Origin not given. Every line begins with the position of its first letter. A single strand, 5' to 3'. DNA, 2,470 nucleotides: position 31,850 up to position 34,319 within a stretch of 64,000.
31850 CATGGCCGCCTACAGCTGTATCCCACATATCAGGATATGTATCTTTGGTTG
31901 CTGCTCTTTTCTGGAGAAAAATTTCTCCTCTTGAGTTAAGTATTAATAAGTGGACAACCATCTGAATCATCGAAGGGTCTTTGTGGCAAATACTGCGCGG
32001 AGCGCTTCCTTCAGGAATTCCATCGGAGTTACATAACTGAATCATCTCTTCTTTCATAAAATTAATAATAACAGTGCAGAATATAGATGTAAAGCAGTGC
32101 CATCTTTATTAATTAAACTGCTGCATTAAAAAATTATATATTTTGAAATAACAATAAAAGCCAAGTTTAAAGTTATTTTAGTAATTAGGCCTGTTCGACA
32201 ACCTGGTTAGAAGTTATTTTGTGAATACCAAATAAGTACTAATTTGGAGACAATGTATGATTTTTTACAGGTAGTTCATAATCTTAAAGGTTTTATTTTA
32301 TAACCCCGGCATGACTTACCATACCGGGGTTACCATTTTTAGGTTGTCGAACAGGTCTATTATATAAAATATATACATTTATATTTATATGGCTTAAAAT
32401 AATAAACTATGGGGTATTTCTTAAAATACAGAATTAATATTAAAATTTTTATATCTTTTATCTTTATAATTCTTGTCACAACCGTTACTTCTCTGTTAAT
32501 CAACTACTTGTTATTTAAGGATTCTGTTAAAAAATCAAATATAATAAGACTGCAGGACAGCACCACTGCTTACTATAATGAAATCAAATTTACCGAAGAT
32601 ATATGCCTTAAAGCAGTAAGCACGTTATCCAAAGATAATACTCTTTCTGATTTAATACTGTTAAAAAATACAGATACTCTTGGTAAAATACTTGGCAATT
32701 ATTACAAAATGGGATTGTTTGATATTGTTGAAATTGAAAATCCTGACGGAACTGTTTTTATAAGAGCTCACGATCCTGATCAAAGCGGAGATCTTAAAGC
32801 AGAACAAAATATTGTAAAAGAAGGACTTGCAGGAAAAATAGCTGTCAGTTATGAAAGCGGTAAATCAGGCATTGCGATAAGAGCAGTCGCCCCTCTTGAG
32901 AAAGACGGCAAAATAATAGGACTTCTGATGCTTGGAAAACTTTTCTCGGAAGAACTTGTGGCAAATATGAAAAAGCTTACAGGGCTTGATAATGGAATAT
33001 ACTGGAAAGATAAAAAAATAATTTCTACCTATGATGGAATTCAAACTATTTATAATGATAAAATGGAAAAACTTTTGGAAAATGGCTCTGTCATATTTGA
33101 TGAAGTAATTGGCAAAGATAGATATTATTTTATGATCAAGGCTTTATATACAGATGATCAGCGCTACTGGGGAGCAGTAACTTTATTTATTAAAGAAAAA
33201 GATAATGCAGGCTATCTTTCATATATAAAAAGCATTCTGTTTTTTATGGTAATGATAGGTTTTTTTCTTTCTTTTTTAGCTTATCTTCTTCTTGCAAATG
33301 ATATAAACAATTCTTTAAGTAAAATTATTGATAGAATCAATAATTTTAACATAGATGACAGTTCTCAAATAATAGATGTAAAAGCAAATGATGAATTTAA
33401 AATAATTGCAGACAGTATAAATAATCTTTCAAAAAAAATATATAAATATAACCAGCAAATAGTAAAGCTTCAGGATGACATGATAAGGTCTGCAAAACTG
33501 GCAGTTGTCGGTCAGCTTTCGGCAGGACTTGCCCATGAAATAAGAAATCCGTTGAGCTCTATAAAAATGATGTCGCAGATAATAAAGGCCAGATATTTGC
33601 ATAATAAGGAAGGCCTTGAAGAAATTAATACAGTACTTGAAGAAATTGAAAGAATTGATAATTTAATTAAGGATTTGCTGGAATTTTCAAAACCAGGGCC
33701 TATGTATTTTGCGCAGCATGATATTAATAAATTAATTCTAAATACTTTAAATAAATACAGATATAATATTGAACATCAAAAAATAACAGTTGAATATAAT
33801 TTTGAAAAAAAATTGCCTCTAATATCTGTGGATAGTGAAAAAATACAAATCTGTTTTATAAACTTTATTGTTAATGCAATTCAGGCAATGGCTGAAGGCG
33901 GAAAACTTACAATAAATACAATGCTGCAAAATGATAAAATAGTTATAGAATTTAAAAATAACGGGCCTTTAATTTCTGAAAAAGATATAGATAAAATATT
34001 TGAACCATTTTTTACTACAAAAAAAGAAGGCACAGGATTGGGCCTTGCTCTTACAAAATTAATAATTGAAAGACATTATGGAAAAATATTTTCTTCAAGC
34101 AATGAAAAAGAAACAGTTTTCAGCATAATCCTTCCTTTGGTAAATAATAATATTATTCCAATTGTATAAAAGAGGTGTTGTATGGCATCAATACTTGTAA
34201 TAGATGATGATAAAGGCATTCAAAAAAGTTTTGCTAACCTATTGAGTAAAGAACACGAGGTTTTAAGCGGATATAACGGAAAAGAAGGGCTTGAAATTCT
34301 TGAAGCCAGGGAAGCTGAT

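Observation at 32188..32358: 171-bp inverted-repeat-bounded structured element with an embedded 16-codon ORF and hairpin upstream of the histidine-kinase gene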

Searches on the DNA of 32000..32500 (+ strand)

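Call 10: search_rna_families(source=window, start=32000, end=32500, threshold=evalue, max_evalue=10)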
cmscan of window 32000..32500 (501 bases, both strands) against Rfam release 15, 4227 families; matches with E-value up to 10: 13.
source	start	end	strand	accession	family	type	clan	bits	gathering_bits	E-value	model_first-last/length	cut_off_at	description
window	32252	32336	-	RF04335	Plastid-rpl20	Cis-reg;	-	23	53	0.6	1-80/80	no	Plastid-rpl20 3UTR RNA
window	32251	32337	-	RF02310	TtnuHACA2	Gene; snRNA; snoRNA; HACA-box;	-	22.9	100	0.32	1-121/121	no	Tetrahymena snoRNA TtnuHACA2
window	32300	32388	-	RF01822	RsaJ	Gene; sRNA;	-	21.1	100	0.0072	1-287/287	no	RNA Staph. aureus A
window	32216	32337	+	RF01470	rli38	Gene; sRNA;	-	17.7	49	7.1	1-150/150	no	Listeria sRNA rli38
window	32277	32426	+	RF01235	snR68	Gene; snRNA; snoRNA; CD-box;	CL00079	16.4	80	4.1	1-137/137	no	Small nucleolar RNA snR68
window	32280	32345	+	RF03568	mir-3204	Gene; miRNA;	-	16.3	90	2.4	1-75/75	no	mir-3204 microRNA precursor family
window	32200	32251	+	RF04072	mir-7386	Gene; miRNA;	-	15.6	44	4.1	1-59/59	no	mir-7386 microRNA precursor family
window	32049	32122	-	RF02714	snopsi28S-3378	Gene; snRNA; snoRNA; HACA-box;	-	15.5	136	2.9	1-145/145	no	Small nucleolar RNA psi28S-3378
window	32300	32353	-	RF02399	NsiR1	Gene; sRNA;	-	15.4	39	2.1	1-60/60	no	Nitrogen stress-induced RNA 1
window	32424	32498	-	RF00281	SNORD47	Gene; snRNA; snoRNA; CD-box;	-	15.3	50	6.3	1-77/77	no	Small nucleolar RNA SNORD47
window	32045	32128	-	RF01896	mir-142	Gene; miRNA;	-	15.2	57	3.5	1-85/85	no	mir-142 microRNA precursor family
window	32295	32330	+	RF02399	NsiR1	Gene; sRNA;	-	13.1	39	7.6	17-52/60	no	Nitrogen stress-induced RNA 1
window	32015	32086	+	RF02192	TCL6_2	Gene; lncRNA;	-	13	45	9.4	62-126/126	no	T-cell leukemia/lymphoma 6 conserved region 2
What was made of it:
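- On Known structured RNA families (Rfam 15): The best sub-threshold hits over the element score 23 bits or less, against gathering scores of 39-136 for those models (call 10).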

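Call 25: search_dna_similar(query=window:32174-32371:+, collection=plasmids, mode=distant, max_evalue=1)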
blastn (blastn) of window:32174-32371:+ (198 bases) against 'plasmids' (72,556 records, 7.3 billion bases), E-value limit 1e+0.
Records with a match: 3; places in all: 3; records where one place covers at least 80% of the query: 0.
Best place of each record, by identity: 80-90% 3.
By first word of the organism name: Borrelia 3.
By predicted mobility (MOB-suite, as given by PLSDB): non-mobilizable 3.
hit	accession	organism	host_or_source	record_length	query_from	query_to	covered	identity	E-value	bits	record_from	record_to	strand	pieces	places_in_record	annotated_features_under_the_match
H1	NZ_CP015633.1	Borrelia turicatae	Homo sapiens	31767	83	127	23%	82.6%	6e-1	41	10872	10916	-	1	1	chromosome replication/partitioning protein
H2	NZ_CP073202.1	Borrelia turicatae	Homo sapiens,blood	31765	83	127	23%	82.6%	6e-1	41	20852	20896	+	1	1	chromosome replication/partitioning protein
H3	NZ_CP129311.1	Borrelia turicatae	Ornithdoros turicata,whole ...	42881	83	127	23%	82.6%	6e-1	41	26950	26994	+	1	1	chromosome replication/partitioning protein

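Call 26: search_dna_similar(query=window:32174-32371:+, collection=phages, mode=distant, max_evalue=1)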
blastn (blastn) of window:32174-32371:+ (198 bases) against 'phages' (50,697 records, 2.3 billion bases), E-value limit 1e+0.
Records with a match: 1; places in all: 1; records where one place covers at least 80% of the query: 0.
Best place of each record, by identity: 80-90% 1.
By first word of the organism name: Aeromonas 1.
By host as written in the record: Aeromonas salmonicida 1.
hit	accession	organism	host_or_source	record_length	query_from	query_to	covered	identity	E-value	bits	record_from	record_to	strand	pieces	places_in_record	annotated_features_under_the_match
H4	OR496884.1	Aeromonas phage AerS_266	Aeromonas salmonicida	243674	74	112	20%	85.0%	6e-1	39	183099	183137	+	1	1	RNA polymerase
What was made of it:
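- Tried and rejected: The element gave only E ~0.6 noise (calls 25, 26).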

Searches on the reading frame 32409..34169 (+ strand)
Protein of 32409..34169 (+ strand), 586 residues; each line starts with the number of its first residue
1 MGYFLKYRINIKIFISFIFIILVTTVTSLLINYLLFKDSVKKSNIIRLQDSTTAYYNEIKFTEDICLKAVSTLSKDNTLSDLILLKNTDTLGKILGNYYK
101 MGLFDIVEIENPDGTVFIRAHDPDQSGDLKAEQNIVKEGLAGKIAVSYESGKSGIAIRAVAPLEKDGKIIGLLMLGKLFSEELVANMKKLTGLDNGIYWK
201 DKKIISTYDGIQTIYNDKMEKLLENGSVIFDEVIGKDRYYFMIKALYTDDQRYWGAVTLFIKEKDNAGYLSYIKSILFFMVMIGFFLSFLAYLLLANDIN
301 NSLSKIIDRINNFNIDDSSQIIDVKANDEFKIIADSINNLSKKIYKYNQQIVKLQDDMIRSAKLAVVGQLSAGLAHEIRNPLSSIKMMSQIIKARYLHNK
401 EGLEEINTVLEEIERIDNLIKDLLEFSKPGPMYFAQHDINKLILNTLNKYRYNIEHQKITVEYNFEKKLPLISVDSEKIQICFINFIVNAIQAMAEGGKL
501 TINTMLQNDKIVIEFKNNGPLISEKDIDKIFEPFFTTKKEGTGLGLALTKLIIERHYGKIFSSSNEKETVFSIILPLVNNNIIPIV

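Call 12: search_protein_families(library=pfam, proteins=[window:32409-34169:+])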
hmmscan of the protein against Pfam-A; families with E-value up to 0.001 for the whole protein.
window:32409-34169:+ (586 aa): 4 families
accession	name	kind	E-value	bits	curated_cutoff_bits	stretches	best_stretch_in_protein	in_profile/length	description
PF02518.31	HATPase_c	-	3.1e-19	69.9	26.4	1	475-577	2-109/111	Histidine kinase-, DNA gyrase B-, and HSP90-like ATPase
PF00512.31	HisKA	-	2.1e-15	56.9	26.9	1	368-429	3-63/66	His Kinase A (phospho-acceptor) domain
PF14827.12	dCache_3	-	3.7e-10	40.2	25.7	1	108-248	72-220/239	Double sensory domain of two-component sensor kinase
PF14501.12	HATPase_c_5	-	0.00032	21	22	1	478-576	5-102/102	GHKL domain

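Call 16: find_homologous_proteins(query=window:32409-34169:+, max_evalue=1e-20)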
Query window:32409-34169:+ (586 aa): 965 proteins with E <= 1e-20 among 8000 candidates; the best 120 are listed.
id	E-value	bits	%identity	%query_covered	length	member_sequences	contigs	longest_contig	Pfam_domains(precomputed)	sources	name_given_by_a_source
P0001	0.0e+0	1262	100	100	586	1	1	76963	PF14827.13,PF02518.32,PF00512.32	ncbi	-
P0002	3.1e-260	883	70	100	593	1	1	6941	PF14827.13,PF02518.32,PF00512.32,PF14501.13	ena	-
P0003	4.4e-256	869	69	99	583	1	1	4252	PF14827.13,PF02518.32,PF00512.32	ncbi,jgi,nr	ncbi:MAG: ATP-binding protein [Spirochaetaceae bacterium]|nr:ATP-binding protein [Spirochaetaceae ba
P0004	5.0e-254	862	69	98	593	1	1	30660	PF14827.13,PF02518.32,PF00512.32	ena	-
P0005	1.3e-253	861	69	98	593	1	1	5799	PF14827.13,PF02518.32,PF00512.32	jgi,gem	-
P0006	2.8e-249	847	66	100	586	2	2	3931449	PF14827.13,PF02518.32,PF00512.32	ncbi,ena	-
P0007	2.0e-247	841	64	100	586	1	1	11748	PF14827.13,PF02518.32,PF00512.32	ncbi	-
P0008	1.0e-243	828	65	100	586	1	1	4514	PF14827.13,PF02518.32,PF00512.32,PF14501.13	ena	-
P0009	1.4e-242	825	66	99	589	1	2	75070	PF14827.13,PF02518.32,PF00512.32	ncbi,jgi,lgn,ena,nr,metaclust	ncbi:MAG: ATP-binding protein [Spirochaetes bacterium]|nr:ATP-binding protein [Spirochaetota bacteri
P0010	2.3e-241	821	64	100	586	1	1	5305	PF14827.13,PF02518.32,PF00512.32,PF14501.13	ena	-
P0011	1.4e-239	815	69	93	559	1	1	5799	PF14827.13,PF02518.32,PF00512.32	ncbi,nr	ncbi:MAG: ATP-binding protein [Spirochaetaceae bacterium]|nr:ATP-binding protein [Spirochaetaceae ba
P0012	1.6e-238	811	63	100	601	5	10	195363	PF14827.13,PF02518.32,PF00512.32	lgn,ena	-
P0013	2.4e-218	745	59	100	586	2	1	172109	PF14827.13,PF02518.32,PF00512.32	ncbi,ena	-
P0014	1.9e-217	742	58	100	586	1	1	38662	PF14827.13,PF02518.32,PF00512.32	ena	-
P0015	4.5e-216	737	58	100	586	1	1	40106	PF14827.13,PF02518.32,PF00512.32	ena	-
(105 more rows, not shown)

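Call 17: find_encoding_contigs(protein=P0001, flank=10000, max_places=3)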
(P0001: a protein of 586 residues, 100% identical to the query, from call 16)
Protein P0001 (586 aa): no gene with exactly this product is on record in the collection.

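Call 18: find_encoding_contigs(protein=P0006, flank=4000, max_places=3)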
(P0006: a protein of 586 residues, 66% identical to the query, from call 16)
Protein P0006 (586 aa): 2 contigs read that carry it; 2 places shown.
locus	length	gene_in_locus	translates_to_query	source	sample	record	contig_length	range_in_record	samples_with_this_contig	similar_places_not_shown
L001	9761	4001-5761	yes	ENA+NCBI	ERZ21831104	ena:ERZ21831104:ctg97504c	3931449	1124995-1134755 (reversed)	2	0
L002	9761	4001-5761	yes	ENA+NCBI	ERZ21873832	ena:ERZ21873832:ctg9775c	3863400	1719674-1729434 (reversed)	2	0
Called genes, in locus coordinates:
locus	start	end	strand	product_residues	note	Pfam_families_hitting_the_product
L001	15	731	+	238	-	PF00702:Hydrolase, PF13419:HAD_2, PF13242:Hydrolase_like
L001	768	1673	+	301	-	PF00126:HTH_1, PF03466:LysR_substrate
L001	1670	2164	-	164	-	PF00293:NUDIX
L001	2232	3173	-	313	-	PF01384:PHO4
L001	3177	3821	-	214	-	PF01865:PhoU_div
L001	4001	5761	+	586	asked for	PF14827:dCache_3, PF00512:HisKA, PF02518:HATPase_c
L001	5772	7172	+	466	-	PF00072:Response_reg, PF00158:Sigma54_activat, PF14532:Sigma54_activ_2, PF00004:AAA (weak), PF07728:AAA_5 (weak), PF25601:AAA_lid_14, PF02954:HTH_8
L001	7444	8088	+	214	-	-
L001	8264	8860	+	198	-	-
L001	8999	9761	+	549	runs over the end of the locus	PF02690:Na_Pi_cotrans, PF01895:PhoU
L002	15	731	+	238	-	PF00702:Hydrolase, PF13419:HAD_2, PF13242:Hydrolase_like (weak)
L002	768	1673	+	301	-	PF00126:HTH_1, PF03466:LysR_substrate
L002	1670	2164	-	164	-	PF00293:NUDIX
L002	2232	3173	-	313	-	PF01384:PHO4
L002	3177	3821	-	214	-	PF01865:PhoU_div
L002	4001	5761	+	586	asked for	PF14827:dCache_3, PF00512:HisKA, PF02518:HATPase_c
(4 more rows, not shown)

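Call 19: find_encoding_contigs(protein=P0004, flank=4000, max_places=3)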
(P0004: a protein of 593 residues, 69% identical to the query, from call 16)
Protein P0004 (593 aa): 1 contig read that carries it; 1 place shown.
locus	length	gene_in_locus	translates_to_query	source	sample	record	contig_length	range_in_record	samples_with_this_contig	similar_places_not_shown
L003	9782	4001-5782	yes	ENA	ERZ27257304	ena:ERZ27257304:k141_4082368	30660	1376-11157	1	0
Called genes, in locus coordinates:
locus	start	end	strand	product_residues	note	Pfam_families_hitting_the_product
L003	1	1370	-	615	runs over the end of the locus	PF02518:HATPase_c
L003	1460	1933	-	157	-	PF13690:CheX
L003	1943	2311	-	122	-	PF00072:Response_reg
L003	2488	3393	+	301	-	PF00126:HTH_1, PF03466:LysR_substrate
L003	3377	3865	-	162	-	PF00293:NUDIX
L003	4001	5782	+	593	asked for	PF14827:dCache_3, PF00512:HisKA, PF02518:HATPase_c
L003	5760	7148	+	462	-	PF00072:Response_reg, PF00158:Sigma54_activat, PF14532:Sigma54_activ_2, PF25601:AAA_lid_14, PF02954:HTH_8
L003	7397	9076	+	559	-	PF02690:Na_Pi_cotrans, PF01895:PhoU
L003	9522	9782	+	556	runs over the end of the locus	PF02690:Na_Pi_cotrans, PF01895:PhoU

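Call 28: find_encoding_contigs(protein=P0002, flank=3000, max_places=2)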
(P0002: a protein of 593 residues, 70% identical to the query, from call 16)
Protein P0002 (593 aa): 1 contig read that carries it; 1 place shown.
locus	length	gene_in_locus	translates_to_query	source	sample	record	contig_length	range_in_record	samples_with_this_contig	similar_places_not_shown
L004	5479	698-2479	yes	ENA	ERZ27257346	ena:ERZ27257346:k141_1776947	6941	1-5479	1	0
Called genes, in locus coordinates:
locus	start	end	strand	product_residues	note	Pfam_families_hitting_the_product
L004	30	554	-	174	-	PF00293:NUDIX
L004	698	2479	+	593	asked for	PF14827:dCache_3, PF00512:HisKA, PF02518:HATPase_c, PF14501:HATPase_c_5 (weak)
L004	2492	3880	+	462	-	PF00072:Response_reg, PF00158:Sigma54_activat, PF14532:Sigma54_activ_2, PF25601:AAA_lid_14, PF02954:HTH_8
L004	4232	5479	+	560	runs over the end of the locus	PF02690:Na_Pi_cotrans, PF01895:PhoU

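Call 29: find_encoding_contigs(protein=P0009, flank=3000, max_places=2)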
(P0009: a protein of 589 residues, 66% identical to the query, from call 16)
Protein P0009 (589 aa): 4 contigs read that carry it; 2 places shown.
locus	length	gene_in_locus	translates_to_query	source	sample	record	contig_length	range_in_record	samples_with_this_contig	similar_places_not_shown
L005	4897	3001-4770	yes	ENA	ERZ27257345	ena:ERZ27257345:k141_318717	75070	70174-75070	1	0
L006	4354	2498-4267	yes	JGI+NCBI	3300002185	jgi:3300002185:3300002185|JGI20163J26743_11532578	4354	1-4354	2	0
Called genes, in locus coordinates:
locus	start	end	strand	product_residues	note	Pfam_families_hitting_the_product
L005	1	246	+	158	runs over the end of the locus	PF13690:CheX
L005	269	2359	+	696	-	PF02518:HATPase_c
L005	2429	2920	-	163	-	PF00293:NUDIX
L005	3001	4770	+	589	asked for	PF14827:dCache_3, PF00512:HisKA, PF02518:HATPase_c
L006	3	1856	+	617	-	PF02518:HATPase_c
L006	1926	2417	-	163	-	PF00293:NUDIX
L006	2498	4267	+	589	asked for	PF14827:dCache_3, PF00512:HisKA, PF02518:HATPase_c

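Call 30: find_encoding_contigs(protein=P0012, flank=3000, max_places=3)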
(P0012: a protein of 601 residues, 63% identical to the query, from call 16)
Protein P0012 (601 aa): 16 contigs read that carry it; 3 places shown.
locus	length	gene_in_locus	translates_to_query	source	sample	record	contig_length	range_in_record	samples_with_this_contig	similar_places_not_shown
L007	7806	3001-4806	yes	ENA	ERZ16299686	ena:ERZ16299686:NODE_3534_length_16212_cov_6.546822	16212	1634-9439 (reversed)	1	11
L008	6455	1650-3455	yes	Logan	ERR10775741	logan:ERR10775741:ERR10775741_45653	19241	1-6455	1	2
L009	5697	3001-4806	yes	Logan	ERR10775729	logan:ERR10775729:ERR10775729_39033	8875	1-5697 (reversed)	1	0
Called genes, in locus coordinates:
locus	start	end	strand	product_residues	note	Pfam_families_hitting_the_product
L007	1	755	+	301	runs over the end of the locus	PF00126:HTH_1, PF03466:LysR_substrate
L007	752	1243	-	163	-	PF00293:NUDIX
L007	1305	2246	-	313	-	PF01384:PHO4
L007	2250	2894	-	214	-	PF01865:PhoU_div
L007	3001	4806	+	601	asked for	PF14827:dCache_3 (weak), PF00512:HisKA, PF02518:HATPase_c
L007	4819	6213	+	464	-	PF00072:Response_reg, PF00158:Sigma54_activat, PF14532:Sigma54_activ_2, PF07728:AAA_5 (faint), PF25601:AAA_lid_14, PF02954:HTH_8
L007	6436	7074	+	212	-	-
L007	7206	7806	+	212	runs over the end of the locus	-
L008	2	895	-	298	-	?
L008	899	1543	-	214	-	PF01865:PhoU_div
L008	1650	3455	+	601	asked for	PF14827:dCache_3 (weak), PF00512:HisKA, PF02518:HATPase_c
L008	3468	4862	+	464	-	PF00072:Response_reg, PF00158:Sigma54_activat, PF14532:Sigma54_activ_2, PF07728:AAA_5 (faint), PF25601:AAA_lid_14, PF02954:HTH_8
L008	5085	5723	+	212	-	-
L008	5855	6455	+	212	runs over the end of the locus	-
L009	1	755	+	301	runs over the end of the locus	PF00126:HTH_1, PF03466:LysR_substrate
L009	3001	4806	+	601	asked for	PF14827:dCache_3 (weak), PF00512:HisKA, PF02518:HATPase_c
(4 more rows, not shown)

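Call 31: find_encoding_contigs(protein=P0007, flank=3000, max_places=2)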
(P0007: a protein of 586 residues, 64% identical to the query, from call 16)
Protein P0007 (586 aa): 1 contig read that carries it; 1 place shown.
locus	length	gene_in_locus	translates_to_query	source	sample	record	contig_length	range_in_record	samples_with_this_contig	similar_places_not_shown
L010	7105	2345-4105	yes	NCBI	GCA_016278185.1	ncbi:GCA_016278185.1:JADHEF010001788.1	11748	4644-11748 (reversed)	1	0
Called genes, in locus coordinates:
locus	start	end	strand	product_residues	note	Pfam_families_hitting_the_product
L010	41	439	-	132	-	PF00293:NUDIX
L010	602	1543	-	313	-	PF01384:PHO4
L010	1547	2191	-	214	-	PF01865:PhoU_div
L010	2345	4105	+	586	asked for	PF14827:dCache_3 (weak), PF00512:HisKA, PF02518:HATPase_c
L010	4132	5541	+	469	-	PF00072:Response_reg, PF00004:AAA (faint), PF00158:Sigma54_activat, PF14532:Sigma54_activ_2, PF07728:AAA_5 (weak), PF25601:AAA_lid_14, PF02954:HTH_8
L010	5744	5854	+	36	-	-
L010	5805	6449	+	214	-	-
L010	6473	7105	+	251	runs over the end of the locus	-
